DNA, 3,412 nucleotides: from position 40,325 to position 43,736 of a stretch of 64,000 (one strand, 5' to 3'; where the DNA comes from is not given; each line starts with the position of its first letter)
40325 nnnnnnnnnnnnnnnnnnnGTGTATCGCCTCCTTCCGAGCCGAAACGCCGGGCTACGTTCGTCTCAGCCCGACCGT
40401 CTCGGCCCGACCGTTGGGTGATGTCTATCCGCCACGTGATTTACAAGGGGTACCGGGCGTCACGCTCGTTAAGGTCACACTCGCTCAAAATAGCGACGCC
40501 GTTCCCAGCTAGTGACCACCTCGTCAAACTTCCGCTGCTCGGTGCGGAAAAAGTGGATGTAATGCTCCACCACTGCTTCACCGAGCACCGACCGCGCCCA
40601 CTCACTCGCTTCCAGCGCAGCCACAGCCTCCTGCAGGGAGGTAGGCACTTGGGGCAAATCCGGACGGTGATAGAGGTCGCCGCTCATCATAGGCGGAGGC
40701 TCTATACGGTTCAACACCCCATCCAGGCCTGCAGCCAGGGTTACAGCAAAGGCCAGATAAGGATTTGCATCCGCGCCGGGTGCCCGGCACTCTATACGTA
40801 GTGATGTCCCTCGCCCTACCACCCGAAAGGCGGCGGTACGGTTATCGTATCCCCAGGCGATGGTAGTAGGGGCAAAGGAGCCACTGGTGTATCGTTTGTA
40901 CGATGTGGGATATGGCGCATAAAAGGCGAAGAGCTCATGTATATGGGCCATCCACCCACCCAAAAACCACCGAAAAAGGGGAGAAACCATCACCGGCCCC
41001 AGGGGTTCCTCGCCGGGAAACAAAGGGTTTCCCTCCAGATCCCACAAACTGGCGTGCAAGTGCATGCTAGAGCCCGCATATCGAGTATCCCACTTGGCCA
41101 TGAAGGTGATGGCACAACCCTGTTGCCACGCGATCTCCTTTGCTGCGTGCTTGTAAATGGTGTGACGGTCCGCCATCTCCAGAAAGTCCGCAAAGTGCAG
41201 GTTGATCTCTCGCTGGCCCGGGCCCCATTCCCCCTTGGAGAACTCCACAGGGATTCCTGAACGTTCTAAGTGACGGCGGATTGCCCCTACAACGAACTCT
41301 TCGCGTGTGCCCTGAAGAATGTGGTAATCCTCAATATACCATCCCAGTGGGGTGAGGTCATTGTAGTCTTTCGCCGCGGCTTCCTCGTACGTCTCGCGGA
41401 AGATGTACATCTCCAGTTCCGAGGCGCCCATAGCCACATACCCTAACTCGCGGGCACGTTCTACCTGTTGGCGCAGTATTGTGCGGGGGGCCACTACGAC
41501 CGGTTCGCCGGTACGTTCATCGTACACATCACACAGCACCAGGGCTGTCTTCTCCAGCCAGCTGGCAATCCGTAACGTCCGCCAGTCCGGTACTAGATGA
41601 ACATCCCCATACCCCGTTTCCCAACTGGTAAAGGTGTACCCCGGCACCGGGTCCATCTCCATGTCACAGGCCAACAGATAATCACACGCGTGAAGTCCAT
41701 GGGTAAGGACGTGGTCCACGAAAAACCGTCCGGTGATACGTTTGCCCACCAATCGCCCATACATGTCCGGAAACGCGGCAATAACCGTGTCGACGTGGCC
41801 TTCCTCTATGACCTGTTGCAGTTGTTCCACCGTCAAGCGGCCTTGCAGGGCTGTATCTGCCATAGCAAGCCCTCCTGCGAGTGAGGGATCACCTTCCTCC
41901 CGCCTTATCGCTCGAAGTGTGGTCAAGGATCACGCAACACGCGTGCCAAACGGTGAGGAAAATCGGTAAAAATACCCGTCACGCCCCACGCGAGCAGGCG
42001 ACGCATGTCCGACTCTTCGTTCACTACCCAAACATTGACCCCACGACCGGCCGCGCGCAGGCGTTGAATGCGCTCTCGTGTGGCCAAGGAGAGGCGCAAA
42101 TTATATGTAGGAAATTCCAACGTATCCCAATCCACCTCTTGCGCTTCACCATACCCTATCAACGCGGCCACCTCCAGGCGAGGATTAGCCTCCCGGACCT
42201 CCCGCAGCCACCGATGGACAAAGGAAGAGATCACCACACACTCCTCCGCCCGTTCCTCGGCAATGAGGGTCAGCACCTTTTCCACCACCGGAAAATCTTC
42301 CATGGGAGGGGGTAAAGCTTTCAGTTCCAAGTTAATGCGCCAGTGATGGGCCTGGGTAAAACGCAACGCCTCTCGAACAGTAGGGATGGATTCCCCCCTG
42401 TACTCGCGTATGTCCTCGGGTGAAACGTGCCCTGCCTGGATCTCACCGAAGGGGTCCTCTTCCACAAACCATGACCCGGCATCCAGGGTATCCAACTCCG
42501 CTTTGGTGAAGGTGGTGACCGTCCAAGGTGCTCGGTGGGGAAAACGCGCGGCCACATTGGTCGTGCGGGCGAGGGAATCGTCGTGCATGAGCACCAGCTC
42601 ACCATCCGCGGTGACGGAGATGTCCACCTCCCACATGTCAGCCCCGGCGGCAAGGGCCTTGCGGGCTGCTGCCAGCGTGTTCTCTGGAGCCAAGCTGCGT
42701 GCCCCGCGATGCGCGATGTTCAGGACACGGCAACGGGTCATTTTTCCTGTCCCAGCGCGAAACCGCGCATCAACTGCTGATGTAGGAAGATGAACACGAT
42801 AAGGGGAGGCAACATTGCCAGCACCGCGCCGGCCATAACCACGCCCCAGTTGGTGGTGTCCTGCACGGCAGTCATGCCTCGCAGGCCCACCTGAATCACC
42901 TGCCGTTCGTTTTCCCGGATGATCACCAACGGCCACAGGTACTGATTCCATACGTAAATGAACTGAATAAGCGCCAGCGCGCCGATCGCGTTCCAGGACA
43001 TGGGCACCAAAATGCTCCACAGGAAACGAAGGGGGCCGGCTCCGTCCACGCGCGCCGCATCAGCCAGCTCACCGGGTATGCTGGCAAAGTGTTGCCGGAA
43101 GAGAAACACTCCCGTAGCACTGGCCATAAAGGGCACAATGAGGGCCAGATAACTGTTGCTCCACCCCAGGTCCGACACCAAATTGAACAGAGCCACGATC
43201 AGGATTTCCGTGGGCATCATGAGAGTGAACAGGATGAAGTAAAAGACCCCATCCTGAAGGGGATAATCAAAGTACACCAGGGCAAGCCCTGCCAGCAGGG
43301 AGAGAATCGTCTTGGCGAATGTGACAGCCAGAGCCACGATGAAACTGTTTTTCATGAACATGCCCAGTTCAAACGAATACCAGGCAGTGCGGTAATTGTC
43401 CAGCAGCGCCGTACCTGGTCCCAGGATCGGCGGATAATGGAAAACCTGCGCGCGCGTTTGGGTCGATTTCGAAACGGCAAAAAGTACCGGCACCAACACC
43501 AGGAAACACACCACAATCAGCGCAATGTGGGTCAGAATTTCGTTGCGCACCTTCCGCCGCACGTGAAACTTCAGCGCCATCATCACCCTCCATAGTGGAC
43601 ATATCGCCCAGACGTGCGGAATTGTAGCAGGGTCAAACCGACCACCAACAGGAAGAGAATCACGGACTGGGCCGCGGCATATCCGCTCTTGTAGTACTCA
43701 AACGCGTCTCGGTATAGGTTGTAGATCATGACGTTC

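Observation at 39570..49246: Candidate gamma-glutamylation pathway for glycerophosphodiester-derived amino alcohols: AOR, PuuD-like, ugpBAE, ugpQ, GS-like and SDR in one co-directional cluster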

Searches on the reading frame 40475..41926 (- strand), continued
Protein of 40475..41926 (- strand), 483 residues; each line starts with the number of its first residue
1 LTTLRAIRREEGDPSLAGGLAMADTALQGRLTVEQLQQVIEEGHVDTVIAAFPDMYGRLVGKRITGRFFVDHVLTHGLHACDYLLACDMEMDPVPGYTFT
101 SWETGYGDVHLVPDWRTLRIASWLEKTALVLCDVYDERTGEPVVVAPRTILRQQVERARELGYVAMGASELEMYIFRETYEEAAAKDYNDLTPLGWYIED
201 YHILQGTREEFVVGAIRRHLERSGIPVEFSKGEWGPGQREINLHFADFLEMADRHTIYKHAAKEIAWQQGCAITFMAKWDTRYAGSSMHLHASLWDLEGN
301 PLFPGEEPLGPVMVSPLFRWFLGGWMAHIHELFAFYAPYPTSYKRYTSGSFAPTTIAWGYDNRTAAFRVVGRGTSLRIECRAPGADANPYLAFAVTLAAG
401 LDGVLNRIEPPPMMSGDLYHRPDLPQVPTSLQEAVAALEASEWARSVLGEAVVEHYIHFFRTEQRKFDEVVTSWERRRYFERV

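Call 58: search_protein_families(library=pfam, proteins=[L002:8518-9969:+, L002:8084-8641:+, L002:12962-13972:+, L002:14016-15080:+, L001:1105-2412:-, L001:5151-6395:+, L117:500-1882:+, L084:7692-9623:-, L084:13309-14718:+, L084:14796-16241:+], max_evalue=0.00001)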
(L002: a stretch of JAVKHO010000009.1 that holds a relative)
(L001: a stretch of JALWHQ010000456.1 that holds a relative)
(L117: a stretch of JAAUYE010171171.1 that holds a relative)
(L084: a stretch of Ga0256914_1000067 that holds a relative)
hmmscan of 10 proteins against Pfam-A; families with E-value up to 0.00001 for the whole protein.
L002:8518-9969:+ (483 aa): 1 family
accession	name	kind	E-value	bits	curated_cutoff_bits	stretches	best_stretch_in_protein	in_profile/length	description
PF06808.19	DctM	-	2.4e-67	228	23.8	1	51-470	1-413/413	Tripartite ATP-independent periplasmic transporter, DctM component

L002:8084-8641:+ (185 aa): 1 family
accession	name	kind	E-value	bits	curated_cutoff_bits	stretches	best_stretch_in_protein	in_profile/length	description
PF04290.18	DctQ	-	8.9e-20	71.4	28.3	1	50-176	6-130/132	Tripartite ATP-independent periplasmic transporters, DctQ component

L002:12962-13972:+ (336 aa): 4 families
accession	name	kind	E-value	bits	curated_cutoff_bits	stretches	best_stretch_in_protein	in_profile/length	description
PF13343.11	SBP_bac_6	-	1e-24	87.8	24.6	1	89-290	16-216/245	Bacterial extracellular solute-binding protein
PF13416.11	SBP_bac_8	-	6.5e-16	59.4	27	1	58-291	12-257/279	Bacterial extracellular solute-binding protein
PF01547.30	SBP_bac_1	-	1.4e-11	45.4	26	1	54-278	16-302/307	Bacterial extracellular solute-binding protein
PF13531.11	SBP_bac_11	-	4.2e-11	43.5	25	1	56-285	24-221/227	Bacterial extracellular solute-binding protein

L002:14016-15080:+ (354 aa): 3 families
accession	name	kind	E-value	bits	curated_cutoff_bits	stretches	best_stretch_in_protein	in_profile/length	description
PF00005.33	ABC_tran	-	5.1e-37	128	25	1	21-162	2-136/137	ABC transporter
PF08402.16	TOBE_2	-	1e-09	38.8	21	1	272-350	1-76/76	TOBE domain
PF13304.12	AAA_21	-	1.1e-09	39.2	27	1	125-196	228-301/304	AAA domain, putative AbiEii toxin, Type IV TA system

L001:1105-2412:- (435 aa): 2 families
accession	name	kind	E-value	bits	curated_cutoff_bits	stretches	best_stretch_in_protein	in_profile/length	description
PF13585.12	CHU_C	-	3.4e-08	33.9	27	0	36-141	4-85/86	CHU_C Type IX secretion signal domain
PF19077.6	Big_13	-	1.9e-06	28.7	27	0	234-259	73-99/102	Bacterial Ig-like domain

L001:5151-6395:+ (414 aa): 3 families
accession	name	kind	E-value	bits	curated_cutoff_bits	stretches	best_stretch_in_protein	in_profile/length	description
PF10672.15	Methyltrans_SAM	-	6e-27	95.1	27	1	189-366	75-247/286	S-adenosylmethionine-dependent methyltransferase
PF17785.7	PUA_3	-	1.4e-25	89.3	22.6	1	24-86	1-64/64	PUA-like domain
PF03602.21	Cons_hypoth95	-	2.2e-07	31.2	24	1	237-327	40-128/182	Conserved hypothetical protein 95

L117:500-1882:+ (460 aa): 1 family
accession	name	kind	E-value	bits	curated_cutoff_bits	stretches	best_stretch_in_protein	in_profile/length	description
PF00171.27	Aldedh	-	1.1e-122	410.3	23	1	3-451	9-461/461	Aldehyde dehydrogenase family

L084:7692-9623:- (643 aa): 3 families
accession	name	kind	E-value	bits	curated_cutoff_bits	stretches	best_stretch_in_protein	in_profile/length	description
PF07676.18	PD40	-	7.3e-34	115.4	20.9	3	158-194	1-38/38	WD40-like Beta Propeller Repeat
PF00930.27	DPPIV_N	-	2.2e-10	40.3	22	0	100-202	21-137/354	Dipeptidyl peptidase IV (DPP IV) N-terminal region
PF25174.1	Beta-prop_THOC3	-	3e-06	26.9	305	0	103-228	70-190/272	THOC3 beta-propeller domain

L084:13309-14718:+ (469 aa): 2 families
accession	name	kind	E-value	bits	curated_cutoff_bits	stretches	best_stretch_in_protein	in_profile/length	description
PF00206.25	Lyase_1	-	2e-32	113.3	27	1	29-305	24-304/312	Lyase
PF10397.14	ADSL_C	-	4.5e-18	65.8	32.7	1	378-460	1-78/79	Adenylosuccinate lyase C-terminus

L084:14796-16241:+ (481 aa): 3 families
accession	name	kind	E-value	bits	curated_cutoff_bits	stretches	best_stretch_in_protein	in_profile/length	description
PF00109.32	ketoacyl-synt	-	9.9e-61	206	20.8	1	70-314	2-252/252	Beta-ketoacyl synthase, N-terminal domain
PF02801.28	Ketoacyl-synt_C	-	2.5e-40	137.6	20.8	1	322-437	1-119/119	Beta-ketoacyl synthase, C-terminal domain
PF00108.29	Thiolase_N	-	3.7e-06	26.9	26.4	1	213-272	65-126/260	Thiolase, N-terminal domain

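Call 72: search_solved_structures(query=P0130, max_evalue=1e-8)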
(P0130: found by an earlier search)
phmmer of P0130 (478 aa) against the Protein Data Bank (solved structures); distinct sequences matched with E-value up to 1e-8: 35.
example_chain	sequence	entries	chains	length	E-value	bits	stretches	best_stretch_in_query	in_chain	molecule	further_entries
6x84_A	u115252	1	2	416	1.1e-64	222.3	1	64-475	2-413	sn-glycerol-3-phosphate-binding periplasmic protein UgpB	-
4aq4_A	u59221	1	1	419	2.5e-64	221.1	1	64-475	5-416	SN-GLYCEROL-3-PHOSPHATE-BINDING PERIPLASMIC PROTEIN UGPB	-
9lff_A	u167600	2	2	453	2.4e-51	178.2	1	64-475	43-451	SN-glycerol-3-phophate ABC transporter, periplasmic SN-glycerol-3-phosphate-binding protei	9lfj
7bvt_A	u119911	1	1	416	3.2e-24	88.8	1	62-469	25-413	Hypothetical sugar ABC-transporter sugar binding protein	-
4qrz_A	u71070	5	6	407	3.6e-22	82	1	84-464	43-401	ABC-TYPE SUGAR TRANSPORTER | ABC transporter, substrate binding protein (Sugar)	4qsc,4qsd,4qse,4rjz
7c0t_A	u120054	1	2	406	5e-22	81.6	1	55-469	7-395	Sugar ABC transporter, periplasmic sugar-binding protein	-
7c14_A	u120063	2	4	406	6.8e-22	81.1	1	55-469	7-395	Sugar ABC transporter, periplasmic sugar-binding protein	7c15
7c0y_A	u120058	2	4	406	1.2e-21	80.4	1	55-469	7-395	Sugar ABC transporter, periplasmic sugar-binding protein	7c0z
7c16_A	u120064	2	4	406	1.2e-21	80.3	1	55-469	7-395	Sugar ABC transporter, periplasmic sugar-binding protein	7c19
7c0f_A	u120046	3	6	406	1.3e-21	80.2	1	55-469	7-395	Sugar ABC transporter, periplasmic sugar-binding protein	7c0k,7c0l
7c0v_A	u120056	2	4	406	1.4e-21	80.2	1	55-469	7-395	Sugar ABC transporter, periplasmic sugar-binding protein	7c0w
7c0x_A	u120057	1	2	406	1.4e-21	80.1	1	55-469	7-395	Sugar ABC transporter, periplasmic sugar-binding protein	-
4mfi_A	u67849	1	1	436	1.7e-21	79.8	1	60-423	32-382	Sn-glycerol-3-phosphate ABC transporter substrate-binding protein UspB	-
7c0u_A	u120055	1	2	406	3.4e-21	78.8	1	55-469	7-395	Sugar ABC transporter, periplasmic sugar-binding protein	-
7c0o_A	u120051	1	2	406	4.5e-21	78.4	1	55-469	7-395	Sugar ABC transporter, periplasmic sugar-binding protein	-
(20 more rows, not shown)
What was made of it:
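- On Ugp glycerophosphodiester/G3P ABC importer: The best family and PDB hits are nevertheless Ugp: E. coli UgpB at E 1e-64 (call 72).
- The binding protein is clearly UgpB-like (call 72).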

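Call 73: search_solved_structures(query=P0128, max_evalue=1e-8)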
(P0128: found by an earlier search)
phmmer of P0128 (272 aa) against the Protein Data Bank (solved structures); distinct sequences matched with E-value up to 1e-8: 26.
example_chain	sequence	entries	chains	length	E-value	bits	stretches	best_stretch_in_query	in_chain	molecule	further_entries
5t91_A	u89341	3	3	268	1.8e-29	106.3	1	4-268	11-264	Glycerophosphoryl diester phosphodiesterase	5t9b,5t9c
2pz0_A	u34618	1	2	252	1.3e-28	103.5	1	5-270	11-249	Glycerophosphoryl diester phosphodiesterase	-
4r7o_A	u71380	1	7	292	1.8e-27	99.8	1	4-208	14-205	Glycerophosphoryl diester phosphodiesterase, putative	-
2oog_A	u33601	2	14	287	1.2e-22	84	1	2-270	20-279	Glycerophosphoryl diester phosphodiesterase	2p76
3qvq_A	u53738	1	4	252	3.1e-18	69.5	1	9-267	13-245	Phosphodiesterase Olei02445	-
2otd_A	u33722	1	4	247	5.7e-18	68.6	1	9-260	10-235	Glycerophosphodiester phosphodiesterase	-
3l12_A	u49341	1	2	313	5.2e-17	65.5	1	8-193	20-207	Putative Glycerophosphoryl diester phosphodiesterase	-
1v8e_A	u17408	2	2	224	1.7e-16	63.8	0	117-265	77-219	putative glycerophosphoryl diester phosphodiesterase | Glycerophosphoryl Diester Phosphodiesterase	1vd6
4oec_A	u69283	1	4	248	7.3e-16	61.7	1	3-67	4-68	Glycerophosphoryl diester phosphodiesterase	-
1zcc_A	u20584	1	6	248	3.2e-15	59.6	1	9-94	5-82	glycerophosphodiester phosphodiesterase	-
9f49_AAA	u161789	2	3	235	5.7e-15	58.8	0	8-68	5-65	GP-PDE domain-containing protein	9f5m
1t8q_A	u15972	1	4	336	1.5e-13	54.1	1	8-72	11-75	Glycerophosphoryl diester phosphodiesterase, periplasmic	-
1ydy_A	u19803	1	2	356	2.4e-13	53.5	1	8-72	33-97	Glycerophosphoryl diester phosphodiesterase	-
9eul_A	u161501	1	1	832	2.5e-13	53.4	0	8-67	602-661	GP-PDE domain-containing protein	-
9euf_B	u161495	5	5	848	2.6e-13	53.3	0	8-67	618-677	GP-PDE domain-containing protein | ORF58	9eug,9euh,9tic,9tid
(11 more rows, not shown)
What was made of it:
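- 41923..42741 (-): Cytoplasmic UgpQ-like glycerophosphodiester phosphodiesterase, 272 aa, with no signal peptide. Its start overlaps the ugpE stop by 4 nt. PDB hits are GDPDs (call 73).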

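Call 74: search_solved_structures(query=P0127, max_evalue=1e-40)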
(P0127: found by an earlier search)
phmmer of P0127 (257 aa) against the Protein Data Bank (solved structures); distinct sequences matched with E-value up to 1e-40: 86 (the best 60 are shown).
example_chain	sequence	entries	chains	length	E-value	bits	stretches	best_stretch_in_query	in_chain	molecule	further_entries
4wec_A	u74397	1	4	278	1.8e-77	263.4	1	2-256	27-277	Short chain dehydrogenase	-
5x8h_A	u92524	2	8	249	9.6e-63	215.2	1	3-251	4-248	Short-chain dehydrogenase reductase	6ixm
8y7r_A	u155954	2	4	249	3e-62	213.5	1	3-251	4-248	NAD(P)-dependent dehydrogenase (Short-subunit alcohol dehydrogenase family)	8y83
7djs_A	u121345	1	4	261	9.8e-59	202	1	3-251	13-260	SDR family oxidoreductase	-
4ni5_A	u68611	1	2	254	2.2e-58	200.9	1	1-251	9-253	Oxidoreductase, short-chain dehydrogenase/reductase family protein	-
4dqx_A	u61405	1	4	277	6.4e-57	196.1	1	1-250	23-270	Probable oxidoreductase protein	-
4ure_A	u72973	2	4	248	6.8e-54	186.2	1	1-251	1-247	CYCLOHEXANOL DEHYDROGENASE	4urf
4jro_A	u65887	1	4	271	4.3e-53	183.6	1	1-249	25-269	FabG protein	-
2cfc_A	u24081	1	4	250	2.7e-52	180.9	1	5-251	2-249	2-(R)-HYDROXYPROPYL-COM DEHYDROGENASE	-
8yai_A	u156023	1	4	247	4.3e-51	177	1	2-251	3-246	SDR family oxidoreductase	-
2et6_A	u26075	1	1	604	9.2e-51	175.9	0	2-200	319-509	(3R)-hydroxyacyl-CoA dehydrogenase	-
8yau_A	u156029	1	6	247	1.1e-50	175.7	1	2-251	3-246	SDR family oxidoreductase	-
4nbu_A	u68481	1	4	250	2.3e-50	174.6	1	2-249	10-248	3-oxoacyl-(Acyl-carrier-protein) reductase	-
8yav_A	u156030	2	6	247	2.9e-50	174.3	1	2-251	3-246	SDR family oxidoreductase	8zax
2uvd_A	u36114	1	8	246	4.7e-50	173.6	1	3-249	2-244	3-OXOACYL-(ACYL-CARRIER-PROTEIN) REDUCTASE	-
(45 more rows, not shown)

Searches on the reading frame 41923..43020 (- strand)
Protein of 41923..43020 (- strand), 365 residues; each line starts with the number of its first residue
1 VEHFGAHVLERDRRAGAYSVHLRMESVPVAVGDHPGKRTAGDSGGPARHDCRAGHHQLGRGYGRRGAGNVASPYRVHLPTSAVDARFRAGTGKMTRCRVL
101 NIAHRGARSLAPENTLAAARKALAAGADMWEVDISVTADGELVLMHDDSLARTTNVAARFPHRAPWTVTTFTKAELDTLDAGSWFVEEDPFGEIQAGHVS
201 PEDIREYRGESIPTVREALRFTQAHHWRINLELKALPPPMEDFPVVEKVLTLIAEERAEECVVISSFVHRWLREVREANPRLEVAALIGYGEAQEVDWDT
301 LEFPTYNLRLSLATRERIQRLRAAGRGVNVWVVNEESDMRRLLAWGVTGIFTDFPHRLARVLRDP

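Call 3: search_protein_families(library=pfam, proteins=[window:41923-43020:-])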
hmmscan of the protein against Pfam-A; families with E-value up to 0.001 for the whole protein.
window:41923-43020:- (365 aa): 1 family
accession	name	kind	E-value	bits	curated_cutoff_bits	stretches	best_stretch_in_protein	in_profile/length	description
PF03009.23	GDPD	-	2.9e-43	149.2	23.6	1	104-356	1-243/244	Glycerophosphoryl diester phosphodiesterase family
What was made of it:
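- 41923..42741 (-): GDPD 149 bits (call 3).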

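Call 4: search_protein_families(library=ncbifam, proteins=[window:41923-43020:-])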
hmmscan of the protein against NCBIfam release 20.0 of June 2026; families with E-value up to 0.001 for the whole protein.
window:41923-43020:- (365 aa): 4 families
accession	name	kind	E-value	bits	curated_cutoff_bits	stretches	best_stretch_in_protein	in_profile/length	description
NF006989.0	PRK09454.1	equivalog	1.3e-36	126.2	264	1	102-358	13-244/251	glycerophosphodiester phosphodiesterase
NF008354.0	PRK11143.1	equivalog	8.5e-18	64.4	254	1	96-181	28-117/359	glycerophosphodiester phosphodiesterase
NF053857.1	LysphglycPlipDStph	equivalog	1.2e-15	57.6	450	1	102-278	49-205/305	lysophosphatidylglycerol phospholipase D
NF041304.3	AvrBs2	equivalog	2.7e-06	25.6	1000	1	108-155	281-328/716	type III secretion system effector avirulence protein AvrBs2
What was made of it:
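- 41923..42741 (-): The best NCBIfam hit is PRK09454 (UgpQ-type) at 126 bits against a cutoff of 264 (call 4).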

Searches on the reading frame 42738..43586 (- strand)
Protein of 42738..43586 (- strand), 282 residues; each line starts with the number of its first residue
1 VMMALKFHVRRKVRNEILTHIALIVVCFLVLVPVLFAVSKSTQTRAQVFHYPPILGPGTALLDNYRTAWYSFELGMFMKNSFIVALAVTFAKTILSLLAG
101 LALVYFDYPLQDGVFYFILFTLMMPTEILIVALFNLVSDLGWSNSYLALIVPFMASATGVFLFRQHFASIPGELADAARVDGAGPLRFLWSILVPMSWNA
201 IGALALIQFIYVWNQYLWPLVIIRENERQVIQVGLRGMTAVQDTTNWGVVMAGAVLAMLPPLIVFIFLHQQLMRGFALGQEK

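Call 3: search_protein_families(library=pfam, proteins=[window:42738-43586:-])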
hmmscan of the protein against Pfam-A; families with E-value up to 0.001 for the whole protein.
window:42738-43586:- (282 aa): 1 family
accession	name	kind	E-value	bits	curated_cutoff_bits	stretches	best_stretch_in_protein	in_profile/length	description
PF00528.27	BPD_transp_1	-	1.4e-16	61.2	26.4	1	94-272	3-178/184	Binding-protein-dependent transport system inner membrane component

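Call 4: search_protein_families(library=ncbifam, proteins=[window:42738-43586:-])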
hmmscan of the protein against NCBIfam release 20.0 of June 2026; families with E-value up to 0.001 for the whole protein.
window:42738-43586:- (282 aa): 6 families
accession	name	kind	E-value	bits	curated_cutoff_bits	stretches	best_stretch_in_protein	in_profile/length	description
NF008210.0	PRK10973.1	equivalog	4.6e-68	229.9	297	1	15-276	8-276/281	sn-glycerol-3-phosphate ABC transporter permease UgpE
NF040932.1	ABC_arch_GlcU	equivalog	1.9e-29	103.2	340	1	17-278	3-267/272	glucose ABC transporter permease GlcU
NF008231.0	PRK10998.1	equivalog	1.4e-13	51.1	261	1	17-279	14-292/296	maltose ABC transporter permease MalG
TIGR01581.1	Mo_ABC_porter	hypoth_equivalog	8.4e-07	28.7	210.3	1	73-210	18-169/225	ABC transporter permease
NF040931.1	ABC_arch_GlcT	equivalog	4.3e-05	23.3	360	1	146-230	143-229/278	glucose ABC transporter permease GlcT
NF011624.0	PRK15050.1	equivalog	0.00025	20.3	247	0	10-217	19-234/297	2-aminoethylphosphonate ABC transporter permease subunit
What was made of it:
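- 42738..43580 (-): UgpE-like ABC permease, 280 aa. NF008210 UgpE scores 229.9 bits against a cutoff of 297 (call 4).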
